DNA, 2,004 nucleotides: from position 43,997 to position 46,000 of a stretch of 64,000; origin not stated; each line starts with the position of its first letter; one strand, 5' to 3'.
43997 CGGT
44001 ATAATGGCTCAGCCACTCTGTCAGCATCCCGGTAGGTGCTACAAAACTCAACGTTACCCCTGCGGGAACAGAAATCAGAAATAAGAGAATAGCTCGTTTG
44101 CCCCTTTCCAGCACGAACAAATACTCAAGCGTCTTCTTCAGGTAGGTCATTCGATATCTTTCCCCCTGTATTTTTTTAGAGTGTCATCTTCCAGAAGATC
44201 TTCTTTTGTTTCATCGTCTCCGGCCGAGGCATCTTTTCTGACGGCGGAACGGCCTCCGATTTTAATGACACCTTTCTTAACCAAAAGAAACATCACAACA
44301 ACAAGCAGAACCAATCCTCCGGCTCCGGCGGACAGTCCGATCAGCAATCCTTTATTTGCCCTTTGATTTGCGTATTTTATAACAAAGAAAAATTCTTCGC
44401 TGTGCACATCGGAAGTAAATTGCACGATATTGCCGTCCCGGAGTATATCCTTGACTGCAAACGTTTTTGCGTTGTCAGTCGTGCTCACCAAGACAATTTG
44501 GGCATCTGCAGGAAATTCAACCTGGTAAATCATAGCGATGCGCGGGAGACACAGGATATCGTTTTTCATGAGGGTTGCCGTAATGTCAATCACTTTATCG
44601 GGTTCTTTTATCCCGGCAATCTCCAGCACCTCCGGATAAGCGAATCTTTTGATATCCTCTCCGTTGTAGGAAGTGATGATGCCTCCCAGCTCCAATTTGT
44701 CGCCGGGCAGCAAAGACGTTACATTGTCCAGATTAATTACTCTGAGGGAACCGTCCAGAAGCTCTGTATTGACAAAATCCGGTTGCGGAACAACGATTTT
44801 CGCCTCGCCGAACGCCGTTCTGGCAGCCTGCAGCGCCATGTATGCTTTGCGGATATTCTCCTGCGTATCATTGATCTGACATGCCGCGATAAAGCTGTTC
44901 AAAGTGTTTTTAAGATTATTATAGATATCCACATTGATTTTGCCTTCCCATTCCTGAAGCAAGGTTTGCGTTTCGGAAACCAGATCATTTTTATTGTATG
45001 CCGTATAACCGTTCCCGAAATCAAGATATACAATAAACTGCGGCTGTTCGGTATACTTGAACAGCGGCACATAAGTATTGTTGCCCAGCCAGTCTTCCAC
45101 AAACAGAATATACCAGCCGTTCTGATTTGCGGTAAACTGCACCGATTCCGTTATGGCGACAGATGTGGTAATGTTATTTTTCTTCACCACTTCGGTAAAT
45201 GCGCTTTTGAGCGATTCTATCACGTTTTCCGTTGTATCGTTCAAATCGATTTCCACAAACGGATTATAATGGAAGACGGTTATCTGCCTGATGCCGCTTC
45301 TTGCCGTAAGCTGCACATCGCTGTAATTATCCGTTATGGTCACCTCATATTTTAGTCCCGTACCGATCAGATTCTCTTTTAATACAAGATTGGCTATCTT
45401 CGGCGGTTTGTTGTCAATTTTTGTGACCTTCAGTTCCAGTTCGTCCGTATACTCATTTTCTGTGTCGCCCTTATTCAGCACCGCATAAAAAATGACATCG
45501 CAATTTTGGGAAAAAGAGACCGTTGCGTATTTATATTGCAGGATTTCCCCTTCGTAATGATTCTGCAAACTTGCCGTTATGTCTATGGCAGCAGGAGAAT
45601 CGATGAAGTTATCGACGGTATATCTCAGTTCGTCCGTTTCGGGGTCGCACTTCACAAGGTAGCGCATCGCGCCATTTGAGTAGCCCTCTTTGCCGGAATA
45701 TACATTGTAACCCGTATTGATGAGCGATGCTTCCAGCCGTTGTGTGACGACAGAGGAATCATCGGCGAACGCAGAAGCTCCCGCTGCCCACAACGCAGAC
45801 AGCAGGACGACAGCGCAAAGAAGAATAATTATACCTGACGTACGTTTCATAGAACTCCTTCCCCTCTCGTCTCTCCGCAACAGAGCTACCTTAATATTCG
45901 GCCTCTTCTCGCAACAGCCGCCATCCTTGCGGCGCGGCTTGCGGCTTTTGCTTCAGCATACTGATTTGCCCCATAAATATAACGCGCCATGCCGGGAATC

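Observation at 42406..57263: Four-gene cassette: a 3,746-aa repeat protein plus three uncharacterised membrane proteins (candidate sortase-independent display module for a giant adhesin)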

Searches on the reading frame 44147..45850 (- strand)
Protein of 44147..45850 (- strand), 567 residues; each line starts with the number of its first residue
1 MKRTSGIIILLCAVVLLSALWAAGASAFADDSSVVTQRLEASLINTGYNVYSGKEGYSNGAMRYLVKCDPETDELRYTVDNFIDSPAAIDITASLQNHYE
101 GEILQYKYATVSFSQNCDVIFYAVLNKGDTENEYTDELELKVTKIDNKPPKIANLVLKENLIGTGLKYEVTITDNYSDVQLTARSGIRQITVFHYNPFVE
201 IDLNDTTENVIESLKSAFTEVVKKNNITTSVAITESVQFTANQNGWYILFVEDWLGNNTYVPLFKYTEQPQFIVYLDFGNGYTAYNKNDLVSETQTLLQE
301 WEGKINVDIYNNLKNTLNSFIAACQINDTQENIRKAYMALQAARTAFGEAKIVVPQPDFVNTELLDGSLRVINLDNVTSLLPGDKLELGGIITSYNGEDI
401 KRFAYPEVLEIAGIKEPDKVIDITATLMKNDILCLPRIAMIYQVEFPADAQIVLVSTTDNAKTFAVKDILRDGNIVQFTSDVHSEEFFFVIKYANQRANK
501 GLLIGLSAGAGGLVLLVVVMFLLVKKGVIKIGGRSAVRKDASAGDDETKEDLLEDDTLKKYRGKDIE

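Call 7: search_protein_families(library=pfam, proteins=[window:44147-45850:-], max_evalue=0.1)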
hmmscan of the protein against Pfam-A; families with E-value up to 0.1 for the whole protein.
window:44147-45850:- (567 aa): 1 family
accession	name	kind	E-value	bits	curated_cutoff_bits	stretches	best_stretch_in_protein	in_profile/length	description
PF08454.17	RIH_assoc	-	0.046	14.1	28.5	1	284-334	35-87/99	RyR and IP3R Homology associated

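Call 8: search_protein_families(library=ncbifam, proteins=[window:44147-45850:-], max_evalue=0.1)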
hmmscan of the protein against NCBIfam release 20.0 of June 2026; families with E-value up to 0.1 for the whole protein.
window:44147-45850:- (567 aa): 0 families

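Call 18: list_cluster_members(proteins=[window:44147-45850:-, window:43320-44150:-, window:42406-43308:-, window:45886-57126:-, window:41041-42255:+])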
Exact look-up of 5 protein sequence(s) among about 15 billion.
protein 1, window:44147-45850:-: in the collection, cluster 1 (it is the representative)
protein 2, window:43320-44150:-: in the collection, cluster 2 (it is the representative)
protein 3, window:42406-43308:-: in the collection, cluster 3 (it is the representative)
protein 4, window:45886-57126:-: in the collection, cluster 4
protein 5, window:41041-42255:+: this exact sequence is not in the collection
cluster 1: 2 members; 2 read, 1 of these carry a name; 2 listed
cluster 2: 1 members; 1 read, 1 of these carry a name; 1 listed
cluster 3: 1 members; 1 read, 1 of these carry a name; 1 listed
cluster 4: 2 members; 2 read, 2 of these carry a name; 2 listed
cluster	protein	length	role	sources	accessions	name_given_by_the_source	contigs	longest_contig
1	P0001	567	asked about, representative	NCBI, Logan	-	-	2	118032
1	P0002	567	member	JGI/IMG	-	hypothetical protein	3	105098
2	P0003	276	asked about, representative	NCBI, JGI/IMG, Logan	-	hypothetical protein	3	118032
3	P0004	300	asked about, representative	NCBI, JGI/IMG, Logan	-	hypothetical protein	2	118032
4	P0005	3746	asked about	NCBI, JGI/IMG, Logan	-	hypothetical protein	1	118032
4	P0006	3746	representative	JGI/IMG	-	hypothetical protein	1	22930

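Call 21: find_homologous_proteins(query=window:44147-45850:-)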
Query window:44147-45850:- (567 aa): 3 proteins with E <= 0.001 among 8000 candidates.
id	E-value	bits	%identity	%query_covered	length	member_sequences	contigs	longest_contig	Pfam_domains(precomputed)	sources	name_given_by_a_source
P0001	0.0e+0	1253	100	100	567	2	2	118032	-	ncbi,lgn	-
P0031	8.1e-231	785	64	100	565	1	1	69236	-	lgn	-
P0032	4.9e-221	753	62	96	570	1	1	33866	-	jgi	-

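Call 36: find_related_loci(query=A1, collection=genome_contigs, flank=10000)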
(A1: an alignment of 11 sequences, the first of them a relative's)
Query A1 (276 aa) in genome_contigs; peptide patterns used: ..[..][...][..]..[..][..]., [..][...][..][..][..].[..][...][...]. (x = any residue, [..] = any of these).
46 stretches matched a pattern; 8 encode a relative of the query (tblastn E <= 1e-3); 8 distinct loci.
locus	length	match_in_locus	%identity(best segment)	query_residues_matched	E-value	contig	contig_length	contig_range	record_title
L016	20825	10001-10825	51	1-275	6e-87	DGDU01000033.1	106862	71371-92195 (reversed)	MAG TPA_asm: Christensenella sp. UBA3944 UBA3944_contig_5383, whole genome shotgun sequence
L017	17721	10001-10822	43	1-274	2e-74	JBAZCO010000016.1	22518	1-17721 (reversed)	MAG: Clostridia bacterium isolate SO_2017_LW2_74 scaffold_5119_c1_LW138R_2017, whole genome shotgun sequence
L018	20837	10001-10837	41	1-276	4e-64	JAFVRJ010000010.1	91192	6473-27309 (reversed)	MAG: Clostridia bacterium isolate RGIG5325 Sheep_Colon-2__c332217, whole genome shotgun sequence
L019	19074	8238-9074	40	1-276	2e-60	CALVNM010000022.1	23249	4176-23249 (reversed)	MAG: uncultured Clostridia bacterium isolate BRZ_GG__bin59 genome assembly, contig: BRZ_GG__NODE_2952_length_23249_cov_4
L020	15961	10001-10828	38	1-276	3e-59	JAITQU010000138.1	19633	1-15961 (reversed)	MAG: Christensenellaceae bacterium isolate Roe453_bin112 k119_344464, whole genome shotgun sequence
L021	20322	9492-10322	33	1-276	3e-45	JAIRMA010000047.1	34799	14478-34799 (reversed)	MAG: Christensenellaceae bacterium isolate Cc175_bin76 k119_91918, whole genome shotgun sequence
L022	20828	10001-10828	34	1-276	6e-47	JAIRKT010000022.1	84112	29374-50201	MAG: Christensenellaceae bacterium isolate Cc175_bin14 k119_82777, whole genome shotgun sequence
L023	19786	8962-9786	31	1-273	1e-23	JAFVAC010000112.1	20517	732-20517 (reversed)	MAG: Clostridia bacterium isolate RGIG4983 Roe_deer_Rumen-5__c536855, whole genome shotgun sequence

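Call 40: search_protein_representatives(alignment_id=A1)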
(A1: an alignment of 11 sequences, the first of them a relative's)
Query: 11 sequences, 275 profile positions. Proteins with E-value up to 0.001 (for the whole library): 261; up to 1e-10: 151; up to 1e-30: 33. The best 150 are listed.
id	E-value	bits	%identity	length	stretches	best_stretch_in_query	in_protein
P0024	1.1e-125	435.1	-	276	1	1-275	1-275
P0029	1.6e-108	378.8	-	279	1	1-274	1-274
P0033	5.1e-88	311.5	-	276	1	1-275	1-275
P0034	5.4e-83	295.1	-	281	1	1-274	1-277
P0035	4.6e-81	288.7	-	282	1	1-274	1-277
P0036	1.7e-77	277.0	-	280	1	1-272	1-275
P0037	1.9e-77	276.9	-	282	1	1-274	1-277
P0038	2.5e-75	269.9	-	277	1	1-274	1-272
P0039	3.1e-74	266.3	-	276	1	1-274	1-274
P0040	4.1e-68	246.2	-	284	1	4-274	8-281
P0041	8.8e-68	245.2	-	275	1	1-275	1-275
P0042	5.8e-67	242.5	-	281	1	1-274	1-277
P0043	1.3e-66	241.3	-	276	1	1-273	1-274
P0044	3.3e-64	233.4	-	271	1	1-274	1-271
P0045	1.5e-56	208.3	-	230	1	43-271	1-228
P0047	2.6e-54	201.0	-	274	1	1-275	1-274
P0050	1.4e-50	188.8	-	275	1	1-270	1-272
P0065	3.5e-30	121.9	-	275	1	1-267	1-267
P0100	5.5e-19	85.1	-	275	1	1-275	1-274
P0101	1.3e-18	83.9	-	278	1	1-274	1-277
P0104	2.0e-18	83.3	-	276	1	1-266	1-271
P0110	4.2e-17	78.9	-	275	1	1-268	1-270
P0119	4.0e-16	75.7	-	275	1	1-270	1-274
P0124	1.0e-15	74.4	-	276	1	1-270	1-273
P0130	3.5e-15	72.6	-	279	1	1-267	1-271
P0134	5.7e-15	71.9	-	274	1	1-273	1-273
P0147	4.5e-13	65.7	-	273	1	1-270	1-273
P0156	1.8e-12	63.7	-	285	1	1-272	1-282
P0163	6.4e-12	61.9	-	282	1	1-271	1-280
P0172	1.5e-11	60.7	-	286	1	1-271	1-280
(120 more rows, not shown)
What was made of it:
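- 43320..44150 (-): Gene 3: a 276-aa six-TM protein with N- and C-termini inside, a member of a broad unnamed family. Profile search: 261 representatives with E<=1e-3, all ~270-285 aa (call 40).
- The family has 261 clusters (call 40). The gene 3-gene 4 pair is far more widespread than the giant (261 clusters, call 40).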

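Call 42: search_protein_families(library=pfam, alignment_id=A3, max_evalue=1)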
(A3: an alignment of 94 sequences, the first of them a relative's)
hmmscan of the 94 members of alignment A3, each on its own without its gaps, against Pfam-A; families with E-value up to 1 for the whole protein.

A. member 1, P0003 (276 aa): 0 families

B. families by the number of members that match (of 94 scanned): 17 families
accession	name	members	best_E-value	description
PF10110.14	GPDPase_memb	11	4.6e-05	Membrane domain of glycerophosphoryl diester phosphodiesterase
PF20389.3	DUF6684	1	0.0012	Family of unknown function (DUF6684)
PF24400.1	DUF7544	1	0.0012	Family of unknown function (DUF7544)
PF04854.19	DUF624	1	0.0032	Protein of unknown function, DUF624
PF08370.16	PDR_assoc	1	0.0078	Plant PDR ABC transporter associated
PF19865.4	DUF6338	1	0.036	Family of unknown function (DUF6338)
PF04529.17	Herpes_U59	1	0.059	Herpesvirus U59 protein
PF05887.16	Trypan_PARP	1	0.064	Procyclic acidic repetitive protein (PARP)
PF24673.1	Blr_divisome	1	0.099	Divisome-associated membrane protein Blr family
PF19442.4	CRIM1_C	1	0.14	Cysteine-rich motor neuron 1 protein C-terminal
PF04932.20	Wzy_C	1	0.16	O-Antigen ligase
PF13850.11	ERGIC_N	1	0.17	Endoplasmic Reticulum-Golgi Intermediate Compartment (ERGIC)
PF21081.2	Methyltrans_Mon_3rd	1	0.19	Virus-capping methyltransferase, C-terminal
PF21977.1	DUF6926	1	0.22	Domain of unknown function (DUF6926)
PF03699.18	UPF0182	1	0.56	Uncharacterised protein family (UPF0182)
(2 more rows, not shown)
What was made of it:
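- On GPDPase_memb (PF10110) / DUF975 / DUF624 superfamily: Of 94 gene 3 relatives, 11 hit PF10110 weakly (best E 4.6e-5, call 42).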

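Call 44: find_encoding_contigs(protein=P0100, flank=10000, max_places=2)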
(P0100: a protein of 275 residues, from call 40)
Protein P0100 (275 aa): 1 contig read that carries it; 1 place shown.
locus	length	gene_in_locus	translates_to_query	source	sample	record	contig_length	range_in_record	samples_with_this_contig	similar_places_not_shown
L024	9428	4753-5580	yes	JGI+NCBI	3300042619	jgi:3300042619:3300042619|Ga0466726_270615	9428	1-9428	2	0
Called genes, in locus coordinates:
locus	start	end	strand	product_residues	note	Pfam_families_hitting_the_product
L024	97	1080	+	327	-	PF13242:Hydrolase_like, PF00483:NTP_transferase, PF12804:NTP_transf_3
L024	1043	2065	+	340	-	PF04055:Radical_SAM, PF13353:Fer4_12 (weak)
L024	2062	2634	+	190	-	-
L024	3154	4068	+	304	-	PF02588:YitT_membrane, PF10035:DUF2179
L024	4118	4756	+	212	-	PF00702:Hydrolase, PF12710:HAD (weak), PF13419:HAD_2, PF13242:Hydrolase_like (weak)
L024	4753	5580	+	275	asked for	-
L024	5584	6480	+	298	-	-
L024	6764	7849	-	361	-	-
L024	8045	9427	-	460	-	PF00149:Metallophos, PF12850:Metallophos_2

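Call 46: find_encoding_contigs(protein=P0050, flank=10000, max_places=2)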
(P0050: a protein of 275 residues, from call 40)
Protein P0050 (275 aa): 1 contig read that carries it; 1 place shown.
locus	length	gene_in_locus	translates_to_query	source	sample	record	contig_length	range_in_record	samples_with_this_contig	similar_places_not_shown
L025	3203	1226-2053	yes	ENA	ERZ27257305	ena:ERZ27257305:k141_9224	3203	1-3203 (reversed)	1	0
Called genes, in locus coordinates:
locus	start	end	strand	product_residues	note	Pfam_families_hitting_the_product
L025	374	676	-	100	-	-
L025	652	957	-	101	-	-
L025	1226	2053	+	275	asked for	-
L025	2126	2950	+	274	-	-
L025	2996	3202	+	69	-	?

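Call 47: find_encoding_contigs(protein=P0065, flank=10000, max_places=2)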
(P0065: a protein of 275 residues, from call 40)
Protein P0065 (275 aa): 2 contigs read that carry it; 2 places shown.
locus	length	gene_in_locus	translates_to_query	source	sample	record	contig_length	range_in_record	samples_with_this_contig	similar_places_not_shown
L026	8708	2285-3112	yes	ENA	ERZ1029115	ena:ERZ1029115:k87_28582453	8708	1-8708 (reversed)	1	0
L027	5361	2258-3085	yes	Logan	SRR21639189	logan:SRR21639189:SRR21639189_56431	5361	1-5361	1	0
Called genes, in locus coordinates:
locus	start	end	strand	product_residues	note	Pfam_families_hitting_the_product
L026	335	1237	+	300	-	-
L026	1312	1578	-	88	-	-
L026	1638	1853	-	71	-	-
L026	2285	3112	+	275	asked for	-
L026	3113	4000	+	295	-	-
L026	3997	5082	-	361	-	-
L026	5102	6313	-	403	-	PF01136:Peptidase_U32, PF16325:Peptidase_U32_C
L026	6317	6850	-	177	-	PF01596:Methyltransf_3, PF13578:Methyltransf_24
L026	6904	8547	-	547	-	PF00753:Lactamase_B, PF23023:Anti-Pycsar_Apyc1 (faint), PF12706:Lactamase_B_2 (weak), PF22505:RNase_J_b_CASP, PF07521:RMMBL, PF17770:RNase_J_C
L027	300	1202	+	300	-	-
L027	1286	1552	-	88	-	-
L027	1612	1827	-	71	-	-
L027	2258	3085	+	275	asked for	-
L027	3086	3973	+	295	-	-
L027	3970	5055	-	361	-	-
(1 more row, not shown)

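Call 48: find_encoding_contigs(protein=P0130, flank=10000, max_places=2)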
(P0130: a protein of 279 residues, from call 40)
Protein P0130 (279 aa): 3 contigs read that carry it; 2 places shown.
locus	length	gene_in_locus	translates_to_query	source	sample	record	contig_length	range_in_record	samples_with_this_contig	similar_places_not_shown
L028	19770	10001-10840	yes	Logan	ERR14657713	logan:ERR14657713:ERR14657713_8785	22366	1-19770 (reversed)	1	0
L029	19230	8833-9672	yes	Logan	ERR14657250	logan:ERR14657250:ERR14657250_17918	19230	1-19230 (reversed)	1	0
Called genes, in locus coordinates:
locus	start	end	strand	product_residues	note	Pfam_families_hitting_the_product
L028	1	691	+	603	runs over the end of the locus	PF00483:NTP_transferase, PF12804:NTP_transf_3, PF20202:DUF6564, PF00155:Aminotran_1_2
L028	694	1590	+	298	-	PF02423:OCD_Mu_crystall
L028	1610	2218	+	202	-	PF03352:Adenine_glyco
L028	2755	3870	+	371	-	PF01757:Acyl_transf_3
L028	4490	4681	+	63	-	-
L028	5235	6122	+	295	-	PF01066:CDP-OH_P_transf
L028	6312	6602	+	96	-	-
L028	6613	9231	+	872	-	PF00133:tRNA-synt_1, PF09334:tRNA-synt_1g, PF13603:tRNA-synt_1_2, PF09334:tRNA-synt_1g (weak), PF08264:Anticodon_1, PF10458:Val_tRNA-synt_C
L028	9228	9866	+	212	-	PF00702:Hydrolase, PF12710:HAD, PF13419:HAD_2, PF13242:Hydrolase_like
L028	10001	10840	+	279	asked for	-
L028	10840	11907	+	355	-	-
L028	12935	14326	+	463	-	PF01336:tRNA_anti-codon, PF00152:tRNA-synt_2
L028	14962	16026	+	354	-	PF00465:Fe-ADH, PF13685:Fe-ADH_2, PF01761:DHQ_synthase, PF24621:DHQS_C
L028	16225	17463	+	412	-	PF00275:EPSP_synthase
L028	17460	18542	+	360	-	PF01264:Chorismate_synt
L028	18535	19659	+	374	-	PF01817:CM_2, PF00800:PDT, PF01842:ACT (weak)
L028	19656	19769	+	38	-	?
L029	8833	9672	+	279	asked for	-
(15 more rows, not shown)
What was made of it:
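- A HAD-family hydrolase lies immediately upstream of the pair in two separate distant lineages, overlapping it in one (calls 44, 48).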

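Call 52: search_protein_families(library=pfam, proteins=[L021:10350-11402:+, L023:9791-10714:+, L024:5584-6480:+, L026:3113-4000:+, L028:10840-11907:+], max_evalue=5)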
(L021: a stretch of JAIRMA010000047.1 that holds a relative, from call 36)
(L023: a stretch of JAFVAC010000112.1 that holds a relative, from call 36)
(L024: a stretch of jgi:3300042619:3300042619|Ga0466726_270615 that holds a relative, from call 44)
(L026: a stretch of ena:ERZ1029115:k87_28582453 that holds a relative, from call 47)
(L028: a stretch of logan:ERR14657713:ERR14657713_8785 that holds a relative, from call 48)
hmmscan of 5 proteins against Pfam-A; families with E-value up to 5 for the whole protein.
L021:10350-11402:+ (350 aa): 1 family
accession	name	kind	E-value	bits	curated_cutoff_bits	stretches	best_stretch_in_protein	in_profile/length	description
PF04001.18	Vhr1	-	0.22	12.3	25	1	38-73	48-83/91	Transcription factor Vhr1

L023:9791-10714:+ (307 aa): 0 families

L024:5584-6480:+ (298 aa): 0 families

L026:3113-4000:+ (295 aa): 1 family
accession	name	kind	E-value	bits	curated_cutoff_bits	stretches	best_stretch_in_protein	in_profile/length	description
PF11099.14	M11L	-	0.066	13.9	26.9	1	6-95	67-158/160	Apoptosis regulator M11L like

L028:10840-11907:+ (355 aa): 1 family
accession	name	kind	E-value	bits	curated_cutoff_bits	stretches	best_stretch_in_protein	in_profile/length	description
PF10110.14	GPDPase_memb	-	0.0015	17.8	29.6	1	188-270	161-240/321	Membrane domain of glycerophosphoryl diester phosphodiesterase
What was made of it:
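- Weak homology to the membrane domain that is fused to glycerophosphodiester phosphodiesterases (PF10110; calls 42, 52).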

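Call 59: predict_structure(alignment_id=A3)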
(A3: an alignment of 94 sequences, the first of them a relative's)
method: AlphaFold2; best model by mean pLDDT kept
length: 276 residues; sequences in the alignment: 94
mean_pLDDT: 95.7   pTM: 0.92
mean pLDDT of the five models: 95.7, 95.4, 95.3, 95.0, 94.8
residues with pLDDT >= 90: 255; 70-90: 20; 50-70: 1; < 50: 0
segments of 3 or more residues with pLDDT < 50: none
pLDDT, mean of each block of 10 residues (from residue 1): 95 96 98 96 90 91 86 97 98 97 97 98 98 96 96 96 98 98 98 98 98 96 95 97 98 98 91 79
secondary structure, 60 per line:
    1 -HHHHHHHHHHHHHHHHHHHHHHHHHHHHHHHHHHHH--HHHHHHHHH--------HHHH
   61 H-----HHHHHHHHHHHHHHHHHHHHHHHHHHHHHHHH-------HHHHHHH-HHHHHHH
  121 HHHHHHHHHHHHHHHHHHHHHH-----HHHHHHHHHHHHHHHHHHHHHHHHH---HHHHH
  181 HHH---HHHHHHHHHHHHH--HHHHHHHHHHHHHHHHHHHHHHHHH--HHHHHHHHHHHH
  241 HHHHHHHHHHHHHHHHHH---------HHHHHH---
elements in order: H2-37 H40-48 H57-61 H67-98 H106-112 H114-142 H148-172 H176-183 H187-199 H202-226 H229-258 H268-273
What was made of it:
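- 43320..44150 (-): AlphaFold2: pLDDT 95.7, pTM 0.92 (call 59).
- On GPDPase_memb (PF10110) / DUF975 / DUF624 superfamily: The AlphaFold2 model of gene 3 is confident (pLDDT 95.7, call 59).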
